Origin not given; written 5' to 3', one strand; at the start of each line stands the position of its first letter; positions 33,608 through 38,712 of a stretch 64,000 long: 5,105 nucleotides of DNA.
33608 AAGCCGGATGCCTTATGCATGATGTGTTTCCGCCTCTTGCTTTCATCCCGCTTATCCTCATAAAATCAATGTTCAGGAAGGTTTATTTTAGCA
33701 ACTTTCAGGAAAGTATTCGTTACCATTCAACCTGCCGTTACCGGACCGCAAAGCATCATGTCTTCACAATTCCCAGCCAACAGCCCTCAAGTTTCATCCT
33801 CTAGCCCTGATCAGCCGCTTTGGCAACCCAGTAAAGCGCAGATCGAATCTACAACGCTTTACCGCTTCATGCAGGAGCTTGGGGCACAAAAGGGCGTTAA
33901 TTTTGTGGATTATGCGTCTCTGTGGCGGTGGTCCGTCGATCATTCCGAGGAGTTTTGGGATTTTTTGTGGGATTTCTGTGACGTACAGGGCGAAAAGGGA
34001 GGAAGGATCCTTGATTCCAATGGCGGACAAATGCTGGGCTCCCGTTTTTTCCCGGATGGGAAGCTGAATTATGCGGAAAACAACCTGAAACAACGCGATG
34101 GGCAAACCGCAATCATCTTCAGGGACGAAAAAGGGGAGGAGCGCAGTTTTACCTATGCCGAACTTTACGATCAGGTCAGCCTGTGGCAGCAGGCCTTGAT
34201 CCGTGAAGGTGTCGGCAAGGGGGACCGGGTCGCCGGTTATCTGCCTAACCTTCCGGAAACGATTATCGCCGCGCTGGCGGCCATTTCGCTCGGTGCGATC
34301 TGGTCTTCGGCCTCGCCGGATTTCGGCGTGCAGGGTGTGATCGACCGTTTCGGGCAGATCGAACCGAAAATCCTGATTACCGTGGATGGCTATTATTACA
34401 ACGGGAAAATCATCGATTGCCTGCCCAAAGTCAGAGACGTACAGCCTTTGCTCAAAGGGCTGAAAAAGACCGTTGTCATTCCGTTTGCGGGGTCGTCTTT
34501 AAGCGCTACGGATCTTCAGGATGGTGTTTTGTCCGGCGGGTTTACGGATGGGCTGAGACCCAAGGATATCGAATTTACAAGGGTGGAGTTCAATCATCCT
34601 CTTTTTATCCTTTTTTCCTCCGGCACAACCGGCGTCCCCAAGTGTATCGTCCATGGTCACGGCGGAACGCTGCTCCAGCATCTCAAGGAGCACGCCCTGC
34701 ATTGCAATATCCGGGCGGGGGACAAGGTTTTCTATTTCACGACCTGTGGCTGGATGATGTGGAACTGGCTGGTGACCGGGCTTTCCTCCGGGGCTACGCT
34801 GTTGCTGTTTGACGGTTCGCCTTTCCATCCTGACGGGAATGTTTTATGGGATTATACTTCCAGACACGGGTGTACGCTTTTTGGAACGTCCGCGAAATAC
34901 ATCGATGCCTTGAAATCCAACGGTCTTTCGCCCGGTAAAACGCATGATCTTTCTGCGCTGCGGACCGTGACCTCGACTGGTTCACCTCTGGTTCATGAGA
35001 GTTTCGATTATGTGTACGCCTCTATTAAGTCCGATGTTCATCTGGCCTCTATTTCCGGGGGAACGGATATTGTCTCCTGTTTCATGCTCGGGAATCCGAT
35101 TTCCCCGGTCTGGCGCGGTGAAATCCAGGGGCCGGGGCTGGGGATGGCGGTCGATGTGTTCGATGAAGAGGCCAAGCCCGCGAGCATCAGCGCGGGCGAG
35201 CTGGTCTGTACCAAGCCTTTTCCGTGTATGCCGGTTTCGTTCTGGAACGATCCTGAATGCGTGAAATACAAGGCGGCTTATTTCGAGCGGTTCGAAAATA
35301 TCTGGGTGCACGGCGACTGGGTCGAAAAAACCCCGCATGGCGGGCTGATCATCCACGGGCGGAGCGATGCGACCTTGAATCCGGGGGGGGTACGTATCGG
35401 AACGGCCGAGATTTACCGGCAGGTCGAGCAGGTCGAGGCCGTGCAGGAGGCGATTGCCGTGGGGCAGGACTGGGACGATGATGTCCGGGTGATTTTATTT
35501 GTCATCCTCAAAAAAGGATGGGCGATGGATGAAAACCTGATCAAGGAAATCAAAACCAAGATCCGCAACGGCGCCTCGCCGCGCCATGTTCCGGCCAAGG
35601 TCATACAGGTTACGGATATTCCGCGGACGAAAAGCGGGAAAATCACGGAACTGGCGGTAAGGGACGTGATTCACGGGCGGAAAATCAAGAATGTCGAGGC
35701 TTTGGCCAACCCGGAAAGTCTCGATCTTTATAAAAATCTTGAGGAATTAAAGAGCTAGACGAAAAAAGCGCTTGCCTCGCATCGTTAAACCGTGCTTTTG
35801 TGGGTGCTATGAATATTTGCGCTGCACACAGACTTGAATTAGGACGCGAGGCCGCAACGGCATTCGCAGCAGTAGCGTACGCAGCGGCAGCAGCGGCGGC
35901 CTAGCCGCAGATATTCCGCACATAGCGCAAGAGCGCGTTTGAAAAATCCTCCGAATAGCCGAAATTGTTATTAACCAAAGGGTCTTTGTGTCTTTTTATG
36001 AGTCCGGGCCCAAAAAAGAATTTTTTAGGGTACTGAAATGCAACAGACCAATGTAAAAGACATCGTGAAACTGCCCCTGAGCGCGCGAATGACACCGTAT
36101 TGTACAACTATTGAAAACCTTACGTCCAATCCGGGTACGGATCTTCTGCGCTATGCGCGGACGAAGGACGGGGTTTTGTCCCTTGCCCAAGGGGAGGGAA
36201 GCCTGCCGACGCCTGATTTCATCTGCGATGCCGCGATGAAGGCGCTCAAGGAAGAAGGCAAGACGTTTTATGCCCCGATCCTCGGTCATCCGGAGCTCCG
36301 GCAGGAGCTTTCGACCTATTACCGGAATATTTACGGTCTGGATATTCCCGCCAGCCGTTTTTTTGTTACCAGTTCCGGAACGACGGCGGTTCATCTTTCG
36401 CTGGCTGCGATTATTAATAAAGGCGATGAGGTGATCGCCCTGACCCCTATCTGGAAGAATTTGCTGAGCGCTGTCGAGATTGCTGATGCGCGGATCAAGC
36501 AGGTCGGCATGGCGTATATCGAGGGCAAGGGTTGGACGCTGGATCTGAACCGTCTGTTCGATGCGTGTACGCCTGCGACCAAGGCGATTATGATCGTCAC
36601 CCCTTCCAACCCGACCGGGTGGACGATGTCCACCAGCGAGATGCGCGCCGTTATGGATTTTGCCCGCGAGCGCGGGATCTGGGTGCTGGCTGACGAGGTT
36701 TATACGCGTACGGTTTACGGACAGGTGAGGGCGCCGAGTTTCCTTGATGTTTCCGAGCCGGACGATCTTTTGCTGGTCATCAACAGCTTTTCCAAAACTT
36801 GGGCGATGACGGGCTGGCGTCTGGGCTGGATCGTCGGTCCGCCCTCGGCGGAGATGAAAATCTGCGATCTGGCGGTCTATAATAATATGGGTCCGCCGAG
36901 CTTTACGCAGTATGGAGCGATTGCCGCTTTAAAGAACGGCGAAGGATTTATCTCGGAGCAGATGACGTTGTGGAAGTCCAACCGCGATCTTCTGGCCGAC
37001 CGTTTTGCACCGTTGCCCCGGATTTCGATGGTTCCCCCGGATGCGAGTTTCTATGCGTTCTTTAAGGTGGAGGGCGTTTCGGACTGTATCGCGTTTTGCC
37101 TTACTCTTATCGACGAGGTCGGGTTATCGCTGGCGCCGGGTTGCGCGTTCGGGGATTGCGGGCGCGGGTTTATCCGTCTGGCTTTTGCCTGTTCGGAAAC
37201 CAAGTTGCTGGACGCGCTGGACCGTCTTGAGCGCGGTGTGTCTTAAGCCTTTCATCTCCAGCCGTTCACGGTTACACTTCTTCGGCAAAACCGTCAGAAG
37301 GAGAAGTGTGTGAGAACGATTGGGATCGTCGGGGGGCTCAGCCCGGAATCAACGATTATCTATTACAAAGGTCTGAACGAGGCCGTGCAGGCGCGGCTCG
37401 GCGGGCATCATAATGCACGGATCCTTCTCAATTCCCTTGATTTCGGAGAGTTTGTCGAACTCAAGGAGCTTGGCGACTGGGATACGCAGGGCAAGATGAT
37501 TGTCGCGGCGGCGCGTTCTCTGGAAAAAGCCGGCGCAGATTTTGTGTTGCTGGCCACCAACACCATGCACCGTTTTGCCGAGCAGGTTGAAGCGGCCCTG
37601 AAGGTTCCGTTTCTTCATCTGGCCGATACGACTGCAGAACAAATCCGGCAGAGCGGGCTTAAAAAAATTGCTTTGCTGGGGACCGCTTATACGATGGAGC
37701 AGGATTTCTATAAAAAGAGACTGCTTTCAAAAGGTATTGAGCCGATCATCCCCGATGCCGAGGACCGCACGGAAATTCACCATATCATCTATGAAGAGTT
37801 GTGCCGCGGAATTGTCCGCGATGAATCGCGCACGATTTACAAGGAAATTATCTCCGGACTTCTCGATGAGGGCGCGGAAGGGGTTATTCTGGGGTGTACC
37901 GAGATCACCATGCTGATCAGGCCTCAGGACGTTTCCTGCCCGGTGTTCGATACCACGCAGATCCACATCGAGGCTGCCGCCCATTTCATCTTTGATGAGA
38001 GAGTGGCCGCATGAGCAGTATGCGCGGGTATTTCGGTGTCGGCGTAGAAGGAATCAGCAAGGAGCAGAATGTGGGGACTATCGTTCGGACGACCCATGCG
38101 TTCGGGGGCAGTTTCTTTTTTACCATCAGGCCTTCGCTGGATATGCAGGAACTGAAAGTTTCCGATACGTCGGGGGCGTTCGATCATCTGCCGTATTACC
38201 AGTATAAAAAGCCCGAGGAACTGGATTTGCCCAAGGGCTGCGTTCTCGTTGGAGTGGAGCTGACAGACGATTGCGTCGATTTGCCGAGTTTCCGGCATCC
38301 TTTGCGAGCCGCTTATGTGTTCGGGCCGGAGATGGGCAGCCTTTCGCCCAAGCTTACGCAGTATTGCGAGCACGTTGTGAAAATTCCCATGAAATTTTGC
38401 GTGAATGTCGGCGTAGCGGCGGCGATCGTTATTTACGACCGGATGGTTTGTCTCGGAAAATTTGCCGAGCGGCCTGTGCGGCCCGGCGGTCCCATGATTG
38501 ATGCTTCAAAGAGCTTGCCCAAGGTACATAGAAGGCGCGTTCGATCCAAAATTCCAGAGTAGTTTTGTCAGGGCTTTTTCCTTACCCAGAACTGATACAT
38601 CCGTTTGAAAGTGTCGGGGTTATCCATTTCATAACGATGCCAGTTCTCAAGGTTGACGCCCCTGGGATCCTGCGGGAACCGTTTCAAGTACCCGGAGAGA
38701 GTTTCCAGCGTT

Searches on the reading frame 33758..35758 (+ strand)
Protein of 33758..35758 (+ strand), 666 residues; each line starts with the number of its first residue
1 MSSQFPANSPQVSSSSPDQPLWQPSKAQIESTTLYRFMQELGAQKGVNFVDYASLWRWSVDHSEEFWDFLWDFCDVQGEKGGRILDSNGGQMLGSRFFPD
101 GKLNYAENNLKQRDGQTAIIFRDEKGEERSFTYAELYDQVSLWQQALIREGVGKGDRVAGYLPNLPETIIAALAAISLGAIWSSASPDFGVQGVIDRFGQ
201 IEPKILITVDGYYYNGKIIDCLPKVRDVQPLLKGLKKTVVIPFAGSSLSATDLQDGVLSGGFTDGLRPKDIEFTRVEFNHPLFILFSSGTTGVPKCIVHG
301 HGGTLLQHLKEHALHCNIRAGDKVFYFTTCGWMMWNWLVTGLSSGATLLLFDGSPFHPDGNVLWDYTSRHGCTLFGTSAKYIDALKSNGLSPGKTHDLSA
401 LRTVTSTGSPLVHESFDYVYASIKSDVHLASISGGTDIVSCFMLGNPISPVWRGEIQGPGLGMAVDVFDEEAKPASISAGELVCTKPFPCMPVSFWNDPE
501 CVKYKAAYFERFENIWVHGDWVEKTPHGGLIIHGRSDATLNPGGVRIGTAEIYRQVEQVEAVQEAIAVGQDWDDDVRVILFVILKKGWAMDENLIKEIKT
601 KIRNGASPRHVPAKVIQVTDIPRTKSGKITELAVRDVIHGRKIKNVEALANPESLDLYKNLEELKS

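Call 69: search_protein_families(library=pfam, proteins=[window:33758-35758:+], max_evalue=0.0001)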
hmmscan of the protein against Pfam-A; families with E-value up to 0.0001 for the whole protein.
window:33758-35758:+ (666 aa): 3 families
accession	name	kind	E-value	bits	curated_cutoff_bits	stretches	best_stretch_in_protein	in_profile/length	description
PF00501.34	AMP-binding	-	2.6e-42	145.5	29.9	1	108-487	3-377/384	AMP-binding enzyme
PF13193.12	AMP-binding_C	-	3.4e-08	34.7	24.5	1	558-628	8-76/76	AMP-binding enzyme C-terminal domain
PF16177.11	ACAS_N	-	3.6e-07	30.3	27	1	52-108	1-54/55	Acetyl-coenzyme A synthetase N-terminus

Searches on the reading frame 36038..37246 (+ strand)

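Call 69: search_protein_families(library=pfam, proteins=[window:36038-37246:+], max_evalue=0.0001)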
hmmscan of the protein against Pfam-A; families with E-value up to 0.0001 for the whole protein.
window:36038-37246:+ (402 aa): 4 families
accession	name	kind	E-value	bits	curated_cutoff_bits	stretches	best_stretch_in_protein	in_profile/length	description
PF00155.27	Aminotran_1_2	-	1e-52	180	19.7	1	46-397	3-361/361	Aminotransferase class I and II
PF01053.26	Cys_Met_Meta_PP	-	4.4e-10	39.1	27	1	105-223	67-177/381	Cys/Met metabolism PLP-dependent enzyme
PF01041.23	DegT_DnrJ_EryC1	-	1.2e-08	35.1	19.8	1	110-219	44-145/360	DegT/DnrJ/EryC1/StrS aminotransferase family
PF00266.25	Aminotran_5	-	6.4e-05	22.5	21.5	1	110-221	66-177/371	Aminotransferase class-V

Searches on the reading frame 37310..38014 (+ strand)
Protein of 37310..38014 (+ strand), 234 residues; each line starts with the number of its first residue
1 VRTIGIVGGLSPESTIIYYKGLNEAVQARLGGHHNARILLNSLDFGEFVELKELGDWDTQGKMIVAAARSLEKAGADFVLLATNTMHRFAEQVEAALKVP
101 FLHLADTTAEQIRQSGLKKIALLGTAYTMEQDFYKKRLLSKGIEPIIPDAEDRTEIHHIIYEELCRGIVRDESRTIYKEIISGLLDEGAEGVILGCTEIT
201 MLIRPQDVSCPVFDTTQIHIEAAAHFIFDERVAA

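Call 69: search_protein_families(library=pfam, proteins=[window:37310-38014:+], max_evalue=0.0001)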
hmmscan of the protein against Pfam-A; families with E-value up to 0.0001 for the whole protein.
window:37310-38014:+ (234 aa): 1 family
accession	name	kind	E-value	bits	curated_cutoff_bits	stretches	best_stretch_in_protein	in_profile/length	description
PF01177.27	Asp_Glu_race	-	3.3e-45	154.9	31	1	7-223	1-211/211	Asp/Glu/Hydantoin racemase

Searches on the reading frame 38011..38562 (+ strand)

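Call 69: search_protein_families(library=pfam, proteins=[window:38011-38562:+], max_evalue=0.0001)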
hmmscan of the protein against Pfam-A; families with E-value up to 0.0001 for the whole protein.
window:38011-38562:+ (183 aa): 1 family
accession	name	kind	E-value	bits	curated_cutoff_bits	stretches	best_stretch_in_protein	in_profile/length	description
PF00588.24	SpoU_methylase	-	4.7e-17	62.8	29.7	1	10-142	4-142/142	SpoU rRNA Methylase family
